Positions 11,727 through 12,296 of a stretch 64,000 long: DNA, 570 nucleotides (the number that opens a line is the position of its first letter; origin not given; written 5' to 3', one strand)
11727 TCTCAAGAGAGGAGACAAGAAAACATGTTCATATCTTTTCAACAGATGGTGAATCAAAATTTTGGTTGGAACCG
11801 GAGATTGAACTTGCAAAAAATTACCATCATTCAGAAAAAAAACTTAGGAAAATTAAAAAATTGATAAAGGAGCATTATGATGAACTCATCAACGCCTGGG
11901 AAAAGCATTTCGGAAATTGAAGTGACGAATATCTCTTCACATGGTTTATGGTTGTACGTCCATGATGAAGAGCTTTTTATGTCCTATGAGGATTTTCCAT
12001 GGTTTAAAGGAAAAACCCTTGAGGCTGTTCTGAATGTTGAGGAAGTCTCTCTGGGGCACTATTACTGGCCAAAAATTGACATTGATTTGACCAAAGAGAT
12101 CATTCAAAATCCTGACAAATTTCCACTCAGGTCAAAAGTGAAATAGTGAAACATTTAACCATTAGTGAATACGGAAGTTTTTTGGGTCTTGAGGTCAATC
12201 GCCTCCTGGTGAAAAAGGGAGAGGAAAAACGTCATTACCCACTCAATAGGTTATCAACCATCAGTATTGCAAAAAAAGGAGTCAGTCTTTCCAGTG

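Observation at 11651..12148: Protein toxin-antitoxin-like pair (DUF4160/DUF2442) built into a type II-B cas operon between cas9 and cas1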

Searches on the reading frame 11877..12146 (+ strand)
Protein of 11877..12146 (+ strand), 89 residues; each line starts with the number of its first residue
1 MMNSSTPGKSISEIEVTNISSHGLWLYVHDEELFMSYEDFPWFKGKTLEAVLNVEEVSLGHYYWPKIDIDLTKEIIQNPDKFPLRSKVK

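Call 3: search_protein_families(library=pfam, proteins=[window:11877-12146:+], max_evalue=0.01)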
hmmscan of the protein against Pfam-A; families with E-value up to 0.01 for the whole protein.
window:11877-12146:+ (89 aa): 1 family
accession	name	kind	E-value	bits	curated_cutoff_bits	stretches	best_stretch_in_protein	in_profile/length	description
PF10387.14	DUF2442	-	3.5e-12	46.8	23.9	1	14-79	2-69/72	Protein of unknown function (DUF2442)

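Call 16: find_homologous_proteins(query=window:11877-12146:+, max_evalue=0.001)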
Query window:11877-12146:+ (89 aa): 182 proteins with E <= 0.001 among 182 candidates; the best 120 are listed.
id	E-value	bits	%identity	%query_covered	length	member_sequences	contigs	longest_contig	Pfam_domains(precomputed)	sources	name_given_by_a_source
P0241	1.9e-53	196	100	99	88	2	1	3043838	PF10387.15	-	-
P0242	4.3e-41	156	80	97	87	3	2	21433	PF10387.15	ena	-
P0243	4.7e-39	150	79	96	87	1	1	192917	PF10387.15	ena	-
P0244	4.1e-38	146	71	98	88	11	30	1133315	PF10387.15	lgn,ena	-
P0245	2.8e-37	144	70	99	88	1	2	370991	PF10387.15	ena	-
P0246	6.9e-37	143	69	98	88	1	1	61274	PF10387.15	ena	-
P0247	7.9e-37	142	70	98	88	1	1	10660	PF10387.15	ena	-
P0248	1.4e-36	142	67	98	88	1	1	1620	PF10387.15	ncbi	ncbi:MAG: DUF2442 domain-containing protein [Thiogranum sp.]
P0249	2.1e-36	141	70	98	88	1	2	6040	PF10387.15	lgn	-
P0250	2.4e-36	141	71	98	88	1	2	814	PF10387.15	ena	-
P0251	2.8e-36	141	69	98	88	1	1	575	PF10387.15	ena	-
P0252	5.3e-36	140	70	97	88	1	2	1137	PF10387.15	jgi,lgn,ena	-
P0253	1.4e-35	138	70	97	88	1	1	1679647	PF10387.15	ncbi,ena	-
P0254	1.5e-35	138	68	98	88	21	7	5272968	PF10387.15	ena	-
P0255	1.6e-35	138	69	98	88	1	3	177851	PF10387.15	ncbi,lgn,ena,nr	ncbi:MAG: DUF2442 domain-containing protein [Gammaproteobacteria bacterium]|nr:DUF2442 domain-contai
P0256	1.8e-35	138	68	98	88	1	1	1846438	PF10387.15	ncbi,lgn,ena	-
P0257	2.5e-35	138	69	97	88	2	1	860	PF10387.15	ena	-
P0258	3.3e-35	137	67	98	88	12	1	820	PF10387.15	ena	-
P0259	3.7e-35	137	68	99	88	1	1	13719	PF10387.15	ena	-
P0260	6.1e-35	136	68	98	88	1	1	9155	PF10387.15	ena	-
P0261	6.8e-35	136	66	99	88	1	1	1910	PF10387.15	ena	-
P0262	1.1e-34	135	68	98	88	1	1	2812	PF10387.15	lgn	-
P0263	1.6e-34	135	66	98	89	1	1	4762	PF10387.15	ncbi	-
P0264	3.2e-34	134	66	98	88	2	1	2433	PF10387.15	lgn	-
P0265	3.4e-34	134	67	96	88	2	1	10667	PF10387.15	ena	-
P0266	4.5e-34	134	67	97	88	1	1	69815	PF10387.15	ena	-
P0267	4.7e-34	134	67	98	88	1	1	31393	PF10387.15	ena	-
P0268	5.0e-34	133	64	99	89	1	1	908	PF10387.15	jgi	jgi:hypothetical protein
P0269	7.3e-34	133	66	98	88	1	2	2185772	PF10387.15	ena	-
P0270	8.5e-34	133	66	98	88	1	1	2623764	PF10387.15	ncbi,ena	-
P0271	9.5e-34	133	66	98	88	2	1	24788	PF10387.15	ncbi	-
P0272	1.1e-33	132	66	98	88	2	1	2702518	PF10387.15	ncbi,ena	-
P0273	1.4e-33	132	67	98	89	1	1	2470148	PF10387.15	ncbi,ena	-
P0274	2.1e-33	131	64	96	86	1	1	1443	PF10387.15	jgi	jgi:hypothetical protein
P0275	2.6e-33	131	65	99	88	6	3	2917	PF10387.15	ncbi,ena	-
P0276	3.0e-33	131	64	98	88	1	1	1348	PF10387.15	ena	-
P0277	3.4e-33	131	65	96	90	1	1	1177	PF10387.15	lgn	-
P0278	3.5e-33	131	67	98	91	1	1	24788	PF10387.15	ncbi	-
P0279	4.4e-33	130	64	98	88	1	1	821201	PF10387.15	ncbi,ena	-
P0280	6.5e-33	130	60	99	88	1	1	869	PF10387.15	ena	-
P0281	6.6e-33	130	62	98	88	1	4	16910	PF10387.15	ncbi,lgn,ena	-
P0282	6.9e-33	130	70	90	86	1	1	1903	PF10387.15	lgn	-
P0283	8.5e-33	129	61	98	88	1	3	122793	PF10387.15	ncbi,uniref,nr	ncbi:DUF2442 domain-containing protein [Candidatus Thiosymbion oneisti]|uniref:DUF2442 domain-contai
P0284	1.0e-32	129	63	99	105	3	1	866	PF10387.15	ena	-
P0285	1.1e-32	129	67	97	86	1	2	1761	PF10387.15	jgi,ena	-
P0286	1.3e-32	129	60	98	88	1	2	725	PF10387.15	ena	-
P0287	1.3e-32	129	60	98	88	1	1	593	PF10387.15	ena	-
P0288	1.4e-32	129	64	98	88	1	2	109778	PF10387.15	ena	-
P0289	1.4e-32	129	64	97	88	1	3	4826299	PF10387.15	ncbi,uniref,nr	ncbi:DUF2442 domain-containing protein [Alkalimarinus coralli]|uniref:DUF2442 domain-containing prot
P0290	1.9e-32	128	66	97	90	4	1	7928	PF10387.15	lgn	-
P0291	2.0e-32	128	64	98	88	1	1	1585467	PF10387.15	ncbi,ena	-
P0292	2.1e-32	128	64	99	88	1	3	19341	PF10387.15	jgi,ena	jgi:hypothetical protein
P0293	2.2e-32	128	63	97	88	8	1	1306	PF10387.15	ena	-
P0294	2.4e-32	128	67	97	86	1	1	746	PF10387.15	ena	-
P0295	2.7e-32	128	61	98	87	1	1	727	PF10387.15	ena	-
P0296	2.8e-32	128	61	98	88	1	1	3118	PF10387.15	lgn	-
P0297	3.6e-32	127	68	89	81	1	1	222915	PF10387.15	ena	-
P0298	4.0e-32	127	63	94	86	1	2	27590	PF10387.15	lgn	-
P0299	5.6e-32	127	64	97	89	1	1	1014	PF10387.15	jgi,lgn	-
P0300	6.0e-32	127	61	98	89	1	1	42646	PF10387.15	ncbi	-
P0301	1.2e-31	126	62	98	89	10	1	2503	PF10387.15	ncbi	-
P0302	1.6e-31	125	64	97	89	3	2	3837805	PF10387.15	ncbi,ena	-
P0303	1.6e-31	125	61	98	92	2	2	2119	PF10387.15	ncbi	-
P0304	1.6e-31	125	63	90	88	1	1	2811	PF10387.15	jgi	-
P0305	2.0e-31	125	59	97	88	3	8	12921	PF10387.15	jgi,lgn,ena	jgi:hypothetical protein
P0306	2.1e-31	125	59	97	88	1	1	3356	PF10387.15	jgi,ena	-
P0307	2.2e-31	125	60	96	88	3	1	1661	PF10387.15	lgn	-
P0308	2.9e-31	125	66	97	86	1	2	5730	PF10387.15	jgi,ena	jgi:hypothetical protein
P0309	3.0e-31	125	63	97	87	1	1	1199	PF10387.15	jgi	-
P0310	3.3e-31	124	68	90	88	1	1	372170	PF10387.15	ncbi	-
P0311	3.9e-31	124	62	97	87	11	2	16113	PF10387.15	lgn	-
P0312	4.9e-31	124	60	98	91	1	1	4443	PF10387.15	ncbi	-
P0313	6.2e-31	124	65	97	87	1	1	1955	PF10387.15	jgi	jgi:hypothetical protein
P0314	6.3e-31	124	61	92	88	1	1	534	PF10387.15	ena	-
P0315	8.0e-31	123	59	98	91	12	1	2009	PF10387.15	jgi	jgi:hypothetical protein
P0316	8.1e-31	123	59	98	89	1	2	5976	PF10387.15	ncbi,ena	-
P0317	8.4e-31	123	58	97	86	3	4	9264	PF10387.15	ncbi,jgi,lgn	jgi:hypothetical protein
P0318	8.5e-31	123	61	93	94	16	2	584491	PF10387.15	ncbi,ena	-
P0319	1.1e-30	123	61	98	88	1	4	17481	PF10387.15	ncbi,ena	-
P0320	1.2e-30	123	59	97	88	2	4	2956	PF10387.15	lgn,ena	-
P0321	1.2e-30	123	58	97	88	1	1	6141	PF10387.15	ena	-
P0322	1.2e-30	123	61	90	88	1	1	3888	PF10387.15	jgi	-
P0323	1.3e-30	123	65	97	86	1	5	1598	PF10387.15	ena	-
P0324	1.4e-30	122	59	97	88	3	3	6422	PF10387.15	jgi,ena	-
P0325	1.6e-30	122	62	98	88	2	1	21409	PF10387.15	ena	-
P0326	1.8e-30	122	64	97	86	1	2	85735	PF10387.15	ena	-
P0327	2.0e-30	122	61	98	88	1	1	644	PF10387.15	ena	-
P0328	2.1e-30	122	65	97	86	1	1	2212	PF10387.15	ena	-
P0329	2.4e-30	122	64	97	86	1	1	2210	PF10387.15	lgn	-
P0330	2.8e-30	121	60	98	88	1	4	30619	PF10387.15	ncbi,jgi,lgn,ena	-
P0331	3.1e-30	121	61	98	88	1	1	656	PF10387.15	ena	-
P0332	3.3e-30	121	58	96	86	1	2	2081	PF10387.15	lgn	-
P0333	3.4e-30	121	59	97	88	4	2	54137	PF10387.15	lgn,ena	-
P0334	3.6e-30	121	62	98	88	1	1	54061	PF10387.15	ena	-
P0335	4.5e-30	121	59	98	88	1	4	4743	PF10387.15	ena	-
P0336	4.9e-30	121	62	97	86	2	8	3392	PF10387.15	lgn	-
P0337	5.6e-30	120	59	97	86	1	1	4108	PF10387.15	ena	-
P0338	5.9e-30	120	59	98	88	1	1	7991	PF10387.15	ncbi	-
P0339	6.1e-30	120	64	97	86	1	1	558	PF10387.15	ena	-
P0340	6.7e-30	120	60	98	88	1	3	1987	PF10387.15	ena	-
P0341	7.3e-30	120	57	98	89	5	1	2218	PF10387.15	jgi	jgi:hypothetical protein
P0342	7.7e-30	120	64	84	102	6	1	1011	PF10387.15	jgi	-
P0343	9.3e-30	120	63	90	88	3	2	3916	PF10387.15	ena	-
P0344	1.1e-29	120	63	97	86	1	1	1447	PF10387.15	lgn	-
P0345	1.2e-29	119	64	97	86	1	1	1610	PF10387.15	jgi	jgi:uncharacterized protein DUF2442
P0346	1.5e-29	119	62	97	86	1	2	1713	PF10387.15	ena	-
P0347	1.8e-29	119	62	97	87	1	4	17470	PF10387.15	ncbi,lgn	-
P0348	1.9e-29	119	65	96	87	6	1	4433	PF10387.15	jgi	jgi:hypothetical protein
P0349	2.0e-29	119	64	97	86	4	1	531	PF10387.15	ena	-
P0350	2.1e-29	119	57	97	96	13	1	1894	PF10387.15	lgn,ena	-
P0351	2.2e-29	119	60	90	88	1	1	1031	PF10387.15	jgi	jgi:hypothetical protein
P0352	2.5e-29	118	63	92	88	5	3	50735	PF10387.15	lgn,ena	-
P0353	2.6e-29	118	60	97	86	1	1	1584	PF10387.15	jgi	jgi:hypothetical protein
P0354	3.0e-29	118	55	99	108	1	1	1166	PF10387.15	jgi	jgi:hypothetical protein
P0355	3.2e-29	118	60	97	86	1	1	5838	PF10387.15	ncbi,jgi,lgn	jgi:hypothetical protein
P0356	4.3e-29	118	60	99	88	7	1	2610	PF10387.15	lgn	-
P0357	4.4e-29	118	63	97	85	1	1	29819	PF10387.15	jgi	-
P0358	5.0e-29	117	63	97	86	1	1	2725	PF10387.15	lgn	-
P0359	5.8e-29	117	59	97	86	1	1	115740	PF10387.15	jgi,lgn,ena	-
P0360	8.9e-29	117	64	97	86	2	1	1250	PF10387.15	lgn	-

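Call 26: find_encoding_contigs(protein=P0242, flank=8000, max_places=4)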
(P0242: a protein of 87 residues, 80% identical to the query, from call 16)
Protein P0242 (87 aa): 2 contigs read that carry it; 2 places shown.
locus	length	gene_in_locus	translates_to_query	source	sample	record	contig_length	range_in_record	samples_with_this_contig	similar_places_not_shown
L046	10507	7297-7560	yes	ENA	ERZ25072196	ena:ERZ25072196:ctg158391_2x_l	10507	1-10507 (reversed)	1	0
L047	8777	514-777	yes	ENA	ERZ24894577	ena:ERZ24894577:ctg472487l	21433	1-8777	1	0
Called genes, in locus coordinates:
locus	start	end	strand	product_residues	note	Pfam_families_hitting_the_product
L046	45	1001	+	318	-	PF02016:Peptidase_S66, PF17676:Peptidase_S66C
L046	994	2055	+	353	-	PF00144:Beta-lactamase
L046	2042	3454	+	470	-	PF01225:Mur_ligase, PF08245:Mur_ligase_M, PF02875:Mur_ligase_C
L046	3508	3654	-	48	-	-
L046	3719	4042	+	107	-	-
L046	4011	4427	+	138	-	PF01464:SLT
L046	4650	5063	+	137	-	-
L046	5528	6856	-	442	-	-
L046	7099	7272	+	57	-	-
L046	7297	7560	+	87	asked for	PF10387:DUF2442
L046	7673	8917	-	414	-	-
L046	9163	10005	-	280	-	-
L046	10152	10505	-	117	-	?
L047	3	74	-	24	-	?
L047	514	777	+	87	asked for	PF10387:DUF2442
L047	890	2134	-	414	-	-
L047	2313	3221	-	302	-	-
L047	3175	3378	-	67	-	PF11211:DUF2997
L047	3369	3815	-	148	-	PF06868:DUF1257 (weak)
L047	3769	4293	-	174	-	-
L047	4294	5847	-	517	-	PF00004:AAA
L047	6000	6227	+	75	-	-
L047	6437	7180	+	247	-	-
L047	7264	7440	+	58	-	-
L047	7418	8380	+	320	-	-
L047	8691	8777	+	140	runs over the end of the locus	-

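Call 27: find_encoding_contigs(protein=P0243, flank=8000, max_places=4)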
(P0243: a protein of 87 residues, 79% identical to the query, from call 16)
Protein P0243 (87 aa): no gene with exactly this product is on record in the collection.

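Call 28: find_encoding_contigs(protein=P0244, flank=8000, max_places=10)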
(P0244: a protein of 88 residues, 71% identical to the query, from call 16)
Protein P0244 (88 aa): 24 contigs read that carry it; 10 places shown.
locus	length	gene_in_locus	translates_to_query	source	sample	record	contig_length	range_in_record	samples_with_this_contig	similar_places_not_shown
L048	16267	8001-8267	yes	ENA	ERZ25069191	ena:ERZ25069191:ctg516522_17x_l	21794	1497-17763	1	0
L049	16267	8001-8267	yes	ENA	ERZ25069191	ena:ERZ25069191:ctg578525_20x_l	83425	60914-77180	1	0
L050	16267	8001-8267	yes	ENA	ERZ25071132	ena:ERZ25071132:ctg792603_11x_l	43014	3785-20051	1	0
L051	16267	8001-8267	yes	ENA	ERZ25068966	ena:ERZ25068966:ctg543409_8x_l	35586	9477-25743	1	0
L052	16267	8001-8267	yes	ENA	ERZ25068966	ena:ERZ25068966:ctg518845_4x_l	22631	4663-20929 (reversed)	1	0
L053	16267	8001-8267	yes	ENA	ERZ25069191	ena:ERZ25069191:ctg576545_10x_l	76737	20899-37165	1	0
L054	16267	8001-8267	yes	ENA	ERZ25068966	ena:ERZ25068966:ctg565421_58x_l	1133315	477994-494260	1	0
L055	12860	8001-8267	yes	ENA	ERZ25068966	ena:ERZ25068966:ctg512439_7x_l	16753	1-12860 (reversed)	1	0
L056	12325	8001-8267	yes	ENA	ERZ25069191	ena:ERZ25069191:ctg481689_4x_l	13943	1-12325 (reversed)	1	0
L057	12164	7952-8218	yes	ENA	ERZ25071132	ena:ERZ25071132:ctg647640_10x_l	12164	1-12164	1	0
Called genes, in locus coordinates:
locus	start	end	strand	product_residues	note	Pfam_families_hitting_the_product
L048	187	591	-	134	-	PF01641:SelR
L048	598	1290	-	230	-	PF16798:DUF5069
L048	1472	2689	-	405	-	-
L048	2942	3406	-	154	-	PF02635:DsrE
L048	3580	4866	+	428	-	PF27218:MJ0043_C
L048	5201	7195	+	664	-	PF00580:UvrD-helicase, PF13245:AAA_19, PF13604:AAA_30 (faint), PF13361:UvrD_C, PF13538:UvrD_C_2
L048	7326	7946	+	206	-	PF05014:Nuc_deoxyrib_tr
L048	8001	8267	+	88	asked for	PF10387:DUF2442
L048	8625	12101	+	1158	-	PF07690:MFS_1, PF05977:MFS_3, PF01553:Acyltransferase, PF00501:AMP-binding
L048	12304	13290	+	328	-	PF04909:Amidohydro_2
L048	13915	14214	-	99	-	-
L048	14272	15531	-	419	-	PF01743:PolyA_pol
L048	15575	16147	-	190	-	PF01066:CDP-OH_P_transf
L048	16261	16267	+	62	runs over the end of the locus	-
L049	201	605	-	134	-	PF01641:SelR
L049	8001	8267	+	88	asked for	PF10387:DUF2442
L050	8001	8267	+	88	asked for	PF10387:DUF2442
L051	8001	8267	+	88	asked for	PF10387:DUF2442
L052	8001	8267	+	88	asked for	PF10387:DUF2442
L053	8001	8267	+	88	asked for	PF10387:DUF2442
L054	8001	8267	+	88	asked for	PF10387:DUF2442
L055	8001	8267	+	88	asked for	PF10387:DUF2442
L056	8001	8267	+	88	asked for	PF10387:DUF2442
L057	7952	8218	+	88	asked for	PF10387:DUF2442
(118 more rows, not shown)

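Call 50: search_solved_structures(query=A5, max_evalue=1)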
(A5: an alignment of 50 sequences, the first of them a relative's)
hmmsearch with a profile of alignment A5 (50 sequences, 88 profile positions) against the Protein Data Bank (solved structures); distinct sequences matched with E-value up to 1: 5.
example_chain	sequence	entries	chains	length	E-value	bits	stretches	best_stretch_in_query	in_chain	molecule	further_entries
8q5j_A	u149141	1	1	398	0.00019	24.1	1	12-55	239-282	Cytochrome P450 107B1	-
6aek_A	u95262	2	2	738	0.19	14.6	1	41-70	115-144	Ectonucleotide pyrophosphatase/phosphodiesterase 1, isoform CRA_d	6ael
4b56_A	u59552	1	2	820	0.22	14.3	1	41-70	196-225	ECTONUCLEOTIDE PYROPHOSPHATASE/PHOSPHODIESTERASE FAMILY MEMBER 1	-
4gtw_A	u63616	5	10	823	0.22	14.3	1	41-70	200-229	Ectonucleotide pyrophosphatase/phosphodiesterase family member 2, Alkaline phosphodiestera | Ectonucleotide pyrophosphatase/phosphodiesterase family member 1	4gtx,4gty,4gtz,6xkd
1r4v_A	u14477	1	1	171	0.42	13.5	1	58-76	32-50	Hypothetical protein AQ_328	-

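Call 52: search_protein_families(library=pfam, proteins=[L048:7326-7946:+], max_evalue=0.01)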
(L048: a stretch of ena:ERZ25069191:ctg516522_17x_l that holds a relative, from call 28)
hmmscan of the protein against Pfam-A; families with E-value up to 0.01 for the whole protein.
L048:7326-7946:+ (206 aa): 1 family
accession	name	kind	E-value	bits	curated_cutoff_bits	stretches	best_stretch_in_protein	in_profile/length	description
PF05014.21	Nuc_deoxyrib_tr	-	5.7e-27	94.6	28.8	1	54-168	1-117/117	Nucleoside 2-deoxyribosyltransferase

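Call 53: search_protein_families(library=padloc, proteins=[window:11877-12146:+], max_evalue=0.01)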
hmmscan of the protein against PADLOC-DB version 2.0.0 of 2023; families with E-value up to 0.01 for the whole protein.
window:11877-12146:+ (89 aa): 0 families

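Call 61: predict_structure(alignment_id=A5)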
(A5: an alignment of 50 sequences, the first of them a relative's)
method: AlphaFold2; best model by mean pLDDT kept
length: 88 residues; sequences in the alignment: 50
mean_pLDDT: 82.8   pTM: 0.69
mean pLDDT of the five models: 82.8, 81.5, 80.6, 78.0, 77.6
residues with pLDDT >= 90: 60; 70-90: 10; 50-70: 5; < 50: 13
segments of 3 or more residues with pLDDT < 50: 1-10, 86-88
pLDDT, mean of each block of 10 residues (from residue 1): 42 87 93 93 92 92 94 91 56
secondary structure, 60 per line:
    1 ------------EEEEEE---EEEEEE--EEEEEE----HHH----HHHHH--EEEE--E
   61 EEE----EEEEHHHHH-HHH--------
elements in order: E13-18 E22-27 E30-35 H47-51 E54-57 E60-63 E68-71 H72-76

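Call 65: fold_search(model_id=the predicted structure, library=pdb)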
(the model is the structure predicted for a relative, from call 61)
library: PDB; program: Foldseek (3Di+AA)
matches with E <= 10: 390; with E <= 0.001: 0
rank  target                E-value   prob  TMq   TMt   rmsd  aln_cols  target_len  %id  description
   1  3k8r_B                1.1e-01  0.97  0.51  0.54   4.2        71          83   14  Crystal structure of protein of unknown function (YP_427503.1) from Rhodospirillum rubrum ATCC 11170 at 2.75 A resolut (released 2009-10-27)
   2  3k8r_A                1.8e-01  0.94  0.51  0.52   4.3        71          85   14  Crystal structure of protein of unknown function (YP_427503.1) from Rhodospirillum rubrum ATCC 11170 at 2.75 A resolut (released 2009-10-27)
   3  2c35_B                2.8e-01  0.35  0.25  0.14   8.9        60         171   17  Subunits Rpb4 and Rpb7 of human RNA polymerase II (released 2005-11-18)
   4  3bs1_A                2.8e-01  0.13  0.23  0.20  11.8        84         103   11  Structure of the Staphylococcus aureus AgrA LytTR Domain Bound to DNA Reveals a Beta Fold with a Novel Mode of Binding (released 2008-04-08)
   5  4g4k_A                6.0e-01  0.12  0.24  0.22  11.8        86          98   10  Structure of the Staphylococcus aureus AgrA LytTR Domain (released 2012-12-19)
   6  5wew_B                7.7e-01  0.08  0.26  0.17  12.2       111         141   14  Crystal structure of Klebsiella pneumoniae fosfomycin resistance protein (FosAKP) with inhibitor (ANY1) bound (released 2018-07-18)
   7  3d6w_B                9.3e-01  0.10  0.26  0.22  12.3        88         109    6  LytTr DNA-binding domain of putative methyl-accepting/DNA response regulator from Bacillus cereus. (released 2008-07-15)
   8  7a76_C                9.9e-01  0.60  0.25  0.07   0.9        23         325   30  Bacillithiol Disulfide Reductase Bdr (YpdA) from Bacillus cereus (released 2020-12-30)
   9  2qtx_D                9.9e-01  0.44  0.24  0.36   1.3        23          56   30  Crystal structure of an Hfq-like protein from Methanococcus jannaschii (released 2007-11-06)
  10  6iv8_A                9.9e-01  0.20  0.29  0.04   5.7        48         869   14  the selenomethionine(SeMet)-derived Cas13d binary complex (released 2019-06-19)
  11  7a76_D                1.1e+00  0.63  0.25  0.07   0.8        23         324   30  Bacillithiol Disulfide Reductase Bdr (YpdA) from Bacillus cereus (released 2020-12-30)
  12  4xqj_A                1.1e+00  0.09  0.23  0.22  10.5        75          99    9  Crystal structure of AgrA LytTR domain in complex with promoters (released 2016-04-06)
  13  5wew_A                1.1e+00  0.06  0.26  0.17  12.2       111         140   14  Crystal structure of Klebsiella pneumoniae fosfomycin resistance protein (FosAKP) with inhibitor (ANY1) bound (released 2018-07-18)
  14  4x9c_D                1.2e+00  0.38  0.24  0.34   1.2        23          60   30  1.4A crystal structure of Hfq from Methanococcus jannaschii (released 2014-12-24)
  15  4xqj_D                1.2e+00  0.08  0.23  0.22  10.5        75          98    9  Crystal structure of AgrA LytTR domain in complex with promoters (released 2016-04-06)
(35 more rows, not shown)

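Call 68: find_encoding_contigs(protein=P0254, flank=3000, max_places=3)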
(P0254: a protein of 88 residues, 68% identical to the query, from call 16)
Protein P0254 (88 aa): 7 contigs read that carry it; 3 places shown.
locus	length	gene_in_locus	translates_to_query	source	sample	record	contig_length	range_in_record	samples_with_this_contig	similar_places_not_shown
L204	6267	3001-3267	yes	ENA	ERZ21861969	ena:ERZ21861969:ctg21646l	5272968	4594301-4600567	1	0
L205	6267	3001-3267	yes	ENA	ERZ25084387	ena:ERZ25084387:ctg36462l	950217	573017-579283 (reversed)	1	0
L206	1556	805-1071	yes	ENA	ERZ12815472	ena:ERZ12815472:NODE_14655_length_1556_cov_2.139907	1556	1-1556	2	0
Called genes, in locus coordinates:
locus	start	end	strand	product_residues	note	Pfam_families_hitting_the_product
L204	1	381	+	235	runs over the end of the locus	PF00132:Hexapep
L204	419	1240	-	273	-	PF04016:DUF364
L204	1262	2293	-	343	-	PF08100:Dimerisation, PF00891:Methyltransf_2, PF05175:MTS (weak), PF13847:Methyltransf_31, PF08242:Methyltransf_12, PF13649:Methyltransf_25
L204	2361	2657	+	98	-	PF01494:FAD_binding_3, PF07992:Pyr_redox_2 (weak), PF01266:DAO (weak), PF13450:NAD_binding_8 (weak)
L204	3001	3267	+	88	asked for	PF10387:DUF2442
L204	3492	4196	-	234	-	PF02798:GST_N, PF13417:GST_N_3, PF13409:GST_N_2, PF14497:GST_C_3 (weak), PF00043:GST_C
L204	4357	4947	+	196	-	PF13424:TPR_12, PF00515:TPR_1, PF13432:TPR_16 (weak), PF13414:TPR_11 (weak), PF13432:TPR_16, PF00515:TPR_1, PF07719:TPR_2, PF13181:TPR_8 (weak), +8 more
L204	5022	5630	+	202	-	PF00730:HhH-GPD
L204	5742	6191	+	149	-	PF02082:Rrf2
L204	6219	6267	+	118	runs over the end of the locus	PF01521:Fe-S_biosyn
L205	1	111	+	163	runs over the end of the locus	-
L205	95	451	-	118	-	PF21983:NikA-like (weak), PF05713:MobC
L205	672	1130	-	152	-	-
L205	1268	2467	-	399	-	PF13356:Arm-DNA-bind_3, PF22022:Phage_int_M, PF00589:Phage_integrase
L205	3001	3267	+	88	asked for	PF10387:DUF2442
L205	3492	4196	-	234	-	PF02798:GST_N, PF13417:GST_N_3, PF13409:GST_N_2, PF14497:GST_C_3 (weak), PF00043:GST_C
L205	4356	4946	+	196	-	PF13424:TPR_12, PF00515:TPR_1, PF13432:TPR_16 (weak), PF13414:TPR_11 (weak), PF13432:TPR_16, PF00515:TPR_1, PF07719:TPR_2, PF13181:TPR_8 (weak), +8 more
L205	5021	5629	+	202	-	PF00730:HhH-GPD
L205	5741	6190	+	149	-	PF02082:Rrf2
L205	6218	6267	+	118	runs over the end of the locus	PF01521:Fe-S_biosyn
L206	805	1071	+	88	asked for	PF10387:DUF2442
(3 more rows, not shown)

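Call 69: find_encoding_contigs(protein=P0246, flank=3000, max_places=2)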
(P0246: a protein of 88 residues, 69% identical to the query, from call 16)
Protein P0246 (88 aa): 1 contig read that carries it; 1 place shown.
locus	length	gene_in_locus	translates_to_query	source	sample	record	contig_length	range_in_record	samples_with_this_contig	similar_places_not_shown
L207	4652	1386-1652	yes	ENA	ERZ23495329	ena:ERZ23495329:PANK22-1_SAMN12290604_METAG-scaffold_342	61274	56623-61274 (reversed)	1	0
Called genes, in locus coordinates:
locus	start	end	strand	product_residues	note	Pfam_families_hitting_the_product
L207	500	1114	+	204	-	PF05014:Nuc_deoxyrib_tr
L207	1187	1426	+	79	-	PF13711:DUF4160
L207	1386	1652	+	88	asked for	PF10387:DUF2442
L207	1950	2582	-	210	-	-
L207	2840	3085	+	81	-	-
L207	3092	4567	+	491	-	PF00474:SSF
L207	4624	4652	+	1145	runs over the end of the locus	PF07690:MFS_1, PF05977:MFS_3, PF01553:Acyltransferase, PF00501:AMP-binding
